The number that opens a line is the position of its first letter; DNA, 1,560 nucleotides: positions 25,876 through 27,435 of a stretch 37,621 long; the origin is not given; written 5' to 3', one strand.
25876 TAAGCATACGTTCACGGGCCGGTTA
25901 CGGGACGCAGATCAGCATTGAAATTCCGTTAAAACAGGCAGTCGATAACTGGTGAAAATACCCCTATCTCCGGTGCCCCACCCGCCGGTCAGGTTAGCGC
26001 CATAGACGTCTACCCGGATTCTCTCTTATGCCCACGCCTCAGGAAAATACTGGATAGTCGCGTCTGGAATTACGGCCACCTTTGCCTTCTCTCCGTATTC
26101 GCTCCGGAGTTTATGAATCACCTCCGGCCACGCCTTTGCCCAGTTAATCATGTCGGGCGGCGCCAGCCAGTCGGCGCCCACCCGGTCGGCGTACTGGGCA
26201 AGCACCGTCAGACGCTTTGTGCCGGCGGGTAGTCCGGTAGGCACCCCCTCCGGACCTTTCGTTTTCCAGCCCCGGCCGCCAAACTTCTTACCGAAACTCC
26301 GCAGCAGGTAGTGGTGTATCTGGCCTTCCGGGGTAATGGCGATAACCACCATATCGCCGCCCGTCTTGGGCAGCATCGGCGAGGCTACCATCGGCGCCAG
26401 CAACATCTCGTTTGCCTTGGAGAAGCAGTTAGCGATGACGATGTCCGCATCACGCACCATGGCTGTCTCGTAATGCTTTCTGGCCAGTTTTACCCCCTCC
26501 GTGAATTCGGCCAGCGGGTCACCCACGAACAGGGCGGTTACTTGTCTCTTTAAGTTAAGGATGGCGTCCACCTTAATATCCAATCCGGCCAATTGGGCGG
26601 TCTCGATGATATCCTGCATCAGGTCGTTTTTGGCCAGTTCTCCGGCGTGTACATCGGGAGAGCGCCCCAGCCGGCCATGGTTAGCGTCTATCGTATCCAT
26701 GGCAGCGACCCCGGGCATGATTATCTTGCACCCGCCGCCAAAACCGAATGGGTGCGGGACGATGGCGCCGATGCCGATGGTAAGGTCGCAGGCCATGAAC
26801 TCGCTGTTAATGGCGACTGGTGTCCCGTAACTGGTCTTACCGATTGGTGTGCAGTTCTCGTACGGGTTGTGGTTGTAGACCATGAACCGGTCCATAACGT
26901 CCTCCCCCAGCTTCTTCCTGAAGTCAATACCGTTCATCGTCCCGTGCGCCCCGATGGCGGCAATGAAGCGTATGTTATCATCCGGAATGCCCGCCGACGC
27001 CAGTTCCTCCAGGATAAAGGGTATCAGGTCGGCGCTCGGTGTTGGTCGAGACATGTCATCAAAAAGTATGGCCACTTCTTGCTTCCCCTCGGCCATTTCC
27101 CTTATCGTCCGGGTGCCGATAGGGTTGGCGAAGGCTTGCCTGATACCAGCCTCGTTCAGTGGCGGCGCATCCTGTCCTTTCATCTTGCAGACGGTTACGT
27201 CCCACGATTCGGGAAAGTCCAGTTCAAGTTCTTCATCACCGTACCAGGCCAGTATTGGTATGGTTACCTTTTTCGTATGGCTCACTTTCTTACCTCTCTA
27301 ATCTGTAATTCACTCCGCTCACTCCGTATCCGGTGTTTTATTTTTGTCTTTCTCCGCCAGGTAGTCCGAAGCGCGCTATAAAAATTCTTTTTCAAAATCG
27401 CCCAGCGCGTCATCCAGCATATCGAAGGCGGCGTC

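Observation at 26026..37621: Candidate undescribed corrinoid-dependent pathway: pyrrolysine-free MtmB homologues each coupled to a class-III aminotransferase, with a LarA-type racemase, AsnC regulator and MFS transporter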

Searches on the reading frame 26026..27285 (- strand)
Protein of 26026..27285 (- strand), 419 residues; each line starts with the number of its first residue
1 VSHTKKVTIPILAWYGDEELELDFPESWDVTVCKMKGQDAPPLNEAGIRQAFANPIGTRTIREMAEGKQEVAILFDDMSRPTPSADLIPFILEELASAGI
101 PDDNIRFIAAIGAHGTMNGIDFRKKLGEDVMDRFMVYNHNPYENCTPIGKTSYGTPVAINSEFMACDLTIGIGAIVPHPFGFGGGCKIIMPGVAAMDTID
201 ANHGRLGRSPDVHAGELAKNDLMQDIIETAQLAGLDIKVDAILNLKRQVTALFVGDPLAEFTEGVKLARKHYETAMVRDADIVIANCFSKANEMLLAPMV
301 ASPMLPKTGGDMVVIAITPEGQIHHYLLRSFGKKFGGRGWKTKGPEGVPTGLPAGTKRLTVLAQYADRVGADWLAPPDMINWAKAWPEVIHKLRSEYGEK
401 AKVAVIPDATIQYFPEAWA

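Call 3: search_protein_families(library=pfam, proteins=[window:26026-27285:-], max_evalue=0.01)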
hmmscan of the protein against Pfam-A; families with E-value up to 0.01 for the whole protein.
window:26026-27285:- (419 aa): 1 family
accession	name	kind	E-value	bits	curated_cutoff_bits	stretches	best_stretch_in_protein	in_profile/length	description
PF09861.14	Lar_N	-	1.5e-54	184.8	23.3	1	15-209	1-198/204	Lactate racemase N-terminal domain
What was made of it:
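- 26026..27285 (-): LarA-family (nickel-pincer-nucleotide) 2-hydroxyacid racemase/epimerase homologue. PF09861 Lar_N at 1.5e-54 (call 3).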

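Call 4: search_protein_families(library=ncbifam, proteins=[window:26026-27285:-], max_evalue=0.01)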
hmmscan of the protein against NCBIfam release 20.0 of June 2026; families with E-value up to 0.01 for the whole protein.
window:26026-27285:- (419 aa): 6 families
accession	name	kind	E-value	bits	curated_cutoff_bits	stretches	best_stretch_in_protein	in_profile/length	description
NF052593.1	NPN_racem_MAR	equivalog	1e-68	231.8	500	1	15-321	5-317/415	nickel-dependent malate racemase, LarAH6 family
NF052595.1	NPN_LarAH5_MAR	equivalog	4.2e-61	207.1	462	1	15-287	5-278/415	nickel-dependent malate racemase, LarAH5 family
NF033504.2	Ni_dep_LarA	equivalog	2.6e-56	191.2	460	1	15-285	6-280/422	nickel-dependent lactate racemase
NF052525.1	NPN_LarAH10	equivalog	3.9e-53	180.7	540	1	15-287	7-290/426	NPN-dependent 2-hydroxyacid racemase, LarAH10 family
NF052592.1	LarAH_14_15_16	equivalog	6.5e-15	54.5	740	1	6-203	7-210/520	NPN-dependent hydroxyacid isomerase, LarAH14/15/16 family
NF052594.1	NPN_18_hexonate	equivalog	0.00023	20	500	1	62-203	19-170/411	nickel-dependent putative hexonate epimerase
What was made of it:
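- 26026..27285 (-): The best NCBIfam hit is the LarAH6 malate racemase model at 231.8 bits, far below its cut-off of 500 (call 4).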

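Call 39: search_solved_structures(query=window:26026-27285:-, max_evalue=0.00001, show_alignments=1)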
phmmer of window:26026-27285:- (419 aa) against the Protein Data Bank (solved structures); distinct sequences matched with E-value up to 0.00001: 9.
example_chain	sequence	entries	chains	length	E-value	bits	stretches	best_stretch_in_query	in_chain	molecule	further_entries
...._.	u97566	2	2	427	1.6e-42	149.3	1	38-319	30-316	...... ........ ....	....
9eid_A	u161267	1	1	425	1.9e-34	122.6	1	15-321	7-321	A broad-substrate spectrum lactate racemase A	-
9eia_A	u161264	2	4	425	2.2e-34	122.4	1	15-321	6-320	A broad-substrate spectrum lactate racemase A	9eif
5huq_A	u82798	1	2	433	9e-33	117.1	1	47-411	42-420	Lactate racemization operon protein LarA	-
6c1w_A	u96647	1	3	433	9e-33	117.1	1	47-411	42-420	Lactate racemase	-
2yjg_A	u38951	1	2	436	1.1e-32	116.8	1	15-320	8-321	LACTATE RACEMASE APOPROTEIN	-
8ezf_B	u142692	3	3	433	1.2e-31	113.4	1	47-411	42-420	Lactate racemase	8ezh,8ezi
9q3j_A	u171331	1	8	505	3.7e-14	55.8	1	15-256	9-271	DUF2088 domain-containing protein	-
9q2u_A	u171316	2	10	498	3.1e-12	49.5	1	15-203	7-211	Lactate racemase A | LarA-like nickel-pincer nucleotide cofactor-utilizing enzyme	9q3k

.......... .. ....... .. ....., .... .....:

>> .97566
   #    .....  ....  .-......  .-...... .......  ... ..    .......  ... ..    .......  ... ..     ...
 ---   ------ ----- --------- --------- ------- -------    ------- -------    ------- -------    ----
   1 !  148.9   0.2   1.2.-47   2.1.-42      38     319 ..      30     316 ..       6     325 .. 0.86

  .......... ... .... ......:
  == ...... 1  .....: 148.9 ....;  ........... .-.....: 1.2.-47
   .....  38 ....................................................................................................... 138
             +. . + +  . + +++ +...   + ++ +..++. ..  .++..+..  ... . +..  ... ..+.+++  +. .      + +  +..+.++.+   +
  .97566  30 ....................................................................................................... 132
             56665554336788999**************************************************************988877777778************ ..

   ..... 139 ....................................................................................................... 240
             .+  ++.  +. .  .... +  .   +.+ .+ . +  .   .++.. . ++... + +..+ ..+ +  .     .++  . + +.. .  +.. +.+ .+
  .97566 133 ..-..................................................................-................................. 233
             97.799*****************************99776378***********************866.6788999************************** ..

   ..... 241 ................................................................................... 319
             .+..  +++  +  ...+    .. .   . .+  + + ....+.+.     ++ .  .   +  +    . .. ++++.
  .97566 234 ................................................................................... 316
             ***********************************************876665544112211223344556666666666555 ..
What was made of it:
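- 26026..27285 (-): The best PDB hit is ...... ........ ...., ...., at 1.6e-42 (call 39).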
